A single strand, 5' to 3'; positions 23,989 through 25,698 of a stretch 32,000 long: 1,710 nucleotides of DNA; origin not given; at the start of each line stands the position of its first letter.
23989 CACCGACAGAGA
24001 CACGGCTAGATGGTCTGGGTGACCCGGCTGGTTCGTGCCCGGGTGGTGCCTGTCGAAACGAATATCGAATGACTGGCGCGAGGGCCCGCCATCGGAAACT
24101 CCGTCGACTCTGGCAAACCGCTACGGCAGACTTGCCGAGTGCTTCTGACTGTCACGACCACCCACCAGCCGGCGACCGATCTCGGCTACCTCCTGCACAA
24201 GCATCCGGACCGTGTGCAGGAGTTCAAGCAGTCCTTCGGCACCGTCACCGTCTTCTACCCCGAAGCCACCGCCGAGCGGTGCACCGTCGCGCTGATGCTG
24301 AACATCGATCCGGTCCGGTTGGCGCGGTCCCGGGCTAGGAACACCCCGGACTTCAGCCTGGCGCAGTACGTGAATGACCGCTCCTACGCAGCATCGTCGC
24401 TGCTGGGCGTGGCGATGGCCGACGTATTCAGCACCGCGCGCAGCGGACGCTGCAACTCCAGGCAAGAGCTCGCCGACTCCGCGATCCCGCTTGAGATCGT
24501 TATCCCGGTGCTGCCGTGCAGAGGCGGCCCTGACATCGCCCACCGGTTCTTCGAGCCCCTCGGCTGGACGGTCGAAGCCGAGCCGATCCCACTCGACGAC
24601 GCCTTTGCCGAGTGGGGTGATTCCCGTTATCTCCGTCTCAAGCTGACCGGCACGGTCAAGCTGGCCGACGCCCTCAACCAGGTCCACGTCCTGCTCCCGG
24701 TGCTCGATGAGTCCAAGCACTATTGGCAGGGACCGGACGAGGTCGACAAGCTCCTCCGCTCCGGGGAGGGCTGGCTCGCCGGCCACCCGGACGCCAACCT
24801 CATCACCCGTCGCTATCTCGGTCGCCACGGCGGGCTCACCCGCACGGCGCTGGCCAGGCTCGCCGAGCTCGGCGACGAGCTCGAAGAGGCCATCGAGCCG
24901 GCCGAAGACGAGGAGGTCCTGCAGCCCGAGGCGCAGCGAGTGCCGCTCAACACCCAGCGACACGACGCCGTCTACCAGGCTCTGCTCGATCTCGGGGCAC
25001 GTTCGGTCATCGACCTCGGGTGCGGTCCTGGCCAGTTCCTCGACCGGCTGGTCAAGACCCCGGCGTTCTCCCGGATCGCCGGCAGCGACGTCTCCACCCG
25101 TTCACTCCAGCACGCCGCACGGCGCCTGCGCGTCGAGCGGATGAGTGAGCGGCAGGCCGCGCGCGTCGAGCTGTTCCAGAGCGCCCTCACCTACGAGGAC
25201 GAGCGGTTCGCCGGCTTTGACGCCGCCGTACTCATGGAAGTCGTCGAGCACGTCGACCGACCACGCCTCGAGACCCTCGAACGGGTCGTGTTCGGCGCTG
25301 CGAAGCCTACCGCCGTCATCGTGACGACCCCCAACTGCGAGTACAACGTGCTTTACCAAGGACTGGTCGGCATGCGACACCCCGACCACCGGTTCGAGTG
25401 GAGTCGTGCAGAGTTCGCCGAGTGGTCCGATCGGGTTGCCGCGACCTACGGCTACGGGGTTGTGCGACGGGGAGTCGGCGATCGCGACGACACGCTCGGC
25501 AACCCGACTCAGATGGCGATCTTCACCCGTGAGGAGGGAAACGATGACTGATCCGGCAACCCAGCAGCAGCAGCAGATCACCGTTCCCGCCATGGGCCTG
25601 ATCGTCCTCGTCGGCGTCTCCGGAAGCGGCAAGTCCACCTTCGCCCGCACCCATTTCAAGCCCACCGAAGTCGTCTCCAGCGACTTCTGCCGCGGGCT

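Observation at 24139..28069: Complete Hen1-Pnkp RNA heal-seal-and-methylate repair cassette embedded in a mycobacterial housekeeping neighbourhood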

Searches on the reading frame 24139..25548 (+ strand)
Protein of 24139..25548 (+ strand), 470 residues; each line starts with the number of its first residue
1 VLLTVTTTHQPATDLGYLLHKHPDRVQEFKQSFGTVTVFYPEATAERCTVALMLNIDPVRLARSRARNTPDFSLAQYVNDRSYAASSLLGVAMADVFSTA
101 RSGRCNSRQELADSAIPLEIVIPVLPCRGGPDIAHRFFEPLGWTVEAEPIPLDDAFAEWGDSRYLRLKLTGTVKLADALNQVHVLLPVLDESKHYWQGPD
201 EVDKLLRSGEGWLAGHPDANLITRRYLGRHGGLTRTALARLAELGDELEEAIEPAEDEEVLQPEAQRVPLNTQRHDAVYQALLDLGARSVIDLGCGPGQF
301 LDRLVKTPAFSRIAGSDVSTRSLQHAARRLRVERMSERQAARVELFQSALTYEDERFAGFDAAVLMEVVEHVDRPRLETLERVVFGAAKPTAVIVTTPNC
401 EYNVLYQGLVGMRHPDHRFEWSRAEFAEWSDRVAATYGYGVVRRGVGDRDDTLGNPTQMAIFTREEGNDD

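Call 4: search_protein_families(library=pfam, proteins=[window:24139-25548:+])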
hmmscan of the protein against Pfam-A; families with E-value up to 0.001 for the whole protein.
window:24139-25548:+ (470 aa): 7 families
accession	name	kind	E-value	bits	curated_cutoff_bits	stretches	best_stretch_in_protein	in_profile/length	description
PF12623.12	Hen1_L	-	1.3e-114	381.8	23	1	1-242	1-242/242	RNA repair, ligase-Pnkp-associating, region of Hen1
PF08242.18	Methyltransf_12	-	3.4e-11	44.2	30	1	291-391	1-95/98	Methyltransferase domain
PF13489.12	Methyltransf_23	-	2.3e-09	37.6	27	1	286-429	22-153/164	Methyltransferase domain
PF13649.12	Methyltransf_25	-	5.9e-09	36.9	27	1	290-384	1-89/97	Methyltransferase domain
PF08241.18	Methyltransf_11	-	2.1e-07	31.9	21.2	1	292-376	2-77/95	Methyltransferase domain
PF13847.12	Methyltransf_31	-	1.5e-05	25.2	27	1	288-399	5-113/145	Methyltransferase domain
PF01728.25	FtsJ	-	0.00015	22.1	24.1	1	282-333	18-68/181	FtsJ-like methyltransferase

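Call 5: search_protein_families(library=ncbifam, proteins=[window:24139-25548:+])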
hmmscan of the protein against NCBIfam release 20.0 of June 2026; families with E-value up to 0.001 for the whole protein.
window:24139-25548:+ (470 aa): 7 families
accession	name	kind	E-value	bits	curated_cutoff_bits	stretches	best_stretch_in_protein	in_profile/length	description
TIGR04074.1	bacter_Hen1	equivalog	3.8e-203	675.1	340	1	2-464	1-462/462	3' terminal RNA ribose 2'-O-methyltransferase Hen1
TIGR01983.1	UbiG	equivalog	3.1e-08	33.2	102.95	1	284-399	47-155/228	bifunctional 2-polyprenyl-6-hydroxyphenol methylase/3-demethylubiquinol 3-O-methyltransferase UbiG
TIGR04543.1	ketoArg_3Met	equivalog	4.6e-06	26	425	1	287-395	150-260/336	2-ketoarginine methyltransferase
TIGR02021.1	BchM-ChlM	equivalog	2.4e-05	23.9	158.9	1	285-405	53-164/218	magnesium protoporphyrin IX methyltransferase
NF043040.1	corrin_prot_MT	hypoth_equivalog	5.6e-05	22.7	180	1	274-362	26-113/216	corrinoid protein-associated methyltransferase CpaM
NF045667.1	MTase_DVU1556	equivalog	0.00033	20.2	155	0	288-344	24-79/213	DVU_1556 family methyltransferase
NF002463.0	PRK01683.1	equivalog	0.00069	19.3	297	0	287-340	32-85/258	trans-aconitate 2-methyltransferase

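Call 7: search_solved_structures(query=window:24139-25548:+, show_alignments=2)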
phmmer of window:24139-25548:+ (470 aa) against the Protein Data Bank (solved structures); distinct sequences matched with E-value up to 0.001: 10.
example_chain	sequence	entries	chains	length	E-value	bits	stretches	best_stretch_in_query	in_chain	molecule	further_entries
4dqz_A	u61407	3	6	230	2.9e-81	277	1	1-229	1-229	Methyltransferase type 12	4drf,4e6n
3jwi_A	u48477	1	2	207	1e-57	199.5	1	266-463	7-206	Methyltransferase type 12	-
3jwg_A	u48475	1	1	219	2.9e-57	197.9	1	266-467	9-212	Methyltransferase type 12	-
3jwh_A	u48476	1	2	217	3.3e-55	191.2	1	266-464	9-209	Hen1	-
3jwj_A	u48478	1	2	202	1.2e-54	189.3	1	269-464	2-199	Hen1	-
4xcx_A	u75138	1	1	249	4.4e-27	98.4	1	267-467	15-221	Small RNA 2'-O-methyltransferase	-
5wy0_A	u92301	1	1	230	3.4e-26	95.5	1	273-467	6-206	Small RNA 2'-O-methyltransferase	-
3htx_A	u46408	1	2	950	5.8e-23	84.9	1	258-467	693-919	HEN1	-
4xrp_C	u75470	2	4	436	9.2e-09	38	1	273-464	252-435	Hen1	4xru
9sls_A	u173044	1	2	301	0.00061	22.1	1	289-404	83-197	Methyltransferase type 12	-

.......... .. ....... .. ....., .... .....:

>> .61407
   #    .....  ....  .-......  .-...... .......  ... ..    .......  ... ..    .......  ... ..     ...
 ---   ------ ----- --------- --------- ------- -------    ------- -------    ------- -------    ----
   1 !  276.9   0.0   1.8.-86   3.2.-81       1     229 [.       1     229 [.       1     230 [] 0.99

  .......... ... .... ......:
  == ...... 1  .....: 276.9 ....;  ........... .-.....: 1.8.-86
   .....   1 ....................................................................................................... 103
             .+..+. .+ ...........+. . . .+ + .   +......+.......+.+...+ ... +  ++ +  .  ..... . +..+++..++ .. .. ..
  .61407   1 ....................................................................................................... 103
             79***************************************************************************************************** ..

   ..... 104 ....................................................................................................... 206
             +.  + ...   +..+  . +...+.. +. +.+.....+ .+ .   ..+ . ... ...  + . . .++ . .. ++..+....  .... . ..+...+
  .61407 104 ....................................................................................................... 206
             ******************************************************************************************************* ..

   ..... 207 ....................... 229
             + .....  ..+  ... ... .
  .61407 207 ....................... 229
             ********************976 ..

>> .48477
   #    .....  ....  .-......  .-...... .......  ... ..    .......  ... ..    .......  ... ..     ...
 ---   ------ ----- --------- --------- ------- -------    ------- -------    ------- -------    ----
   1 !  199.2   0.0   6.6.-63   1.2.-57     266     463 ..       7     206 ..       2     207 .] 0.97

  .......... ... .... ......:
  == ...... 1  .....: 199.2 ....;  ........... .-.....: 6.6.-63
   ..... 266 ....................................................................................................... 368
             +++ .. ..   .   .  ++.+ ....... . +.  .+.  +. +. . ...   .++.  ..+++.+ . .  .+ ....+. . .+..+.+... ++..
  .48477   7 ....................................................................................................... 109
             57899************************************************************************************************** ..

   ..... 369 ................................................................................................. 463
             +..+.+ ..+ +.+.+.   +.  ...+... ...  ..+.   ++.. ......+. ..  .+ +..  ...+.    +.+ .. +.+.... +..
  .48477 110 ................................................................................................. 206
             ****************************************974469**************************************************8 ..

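Call 68: search_protein_families(library=padloc, proteins=[window:24139-25548:+], max_evalue=0.001)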
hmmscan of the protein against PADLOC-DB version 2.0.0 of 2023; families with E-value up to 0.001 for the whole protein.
window:24139-25548:+ (470 aa): 1 family
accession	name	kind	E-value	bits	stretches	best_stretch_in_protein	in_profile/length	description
PDLC04134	mad2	-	6.7e-07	26.5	1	267-397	271-395/492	mads_2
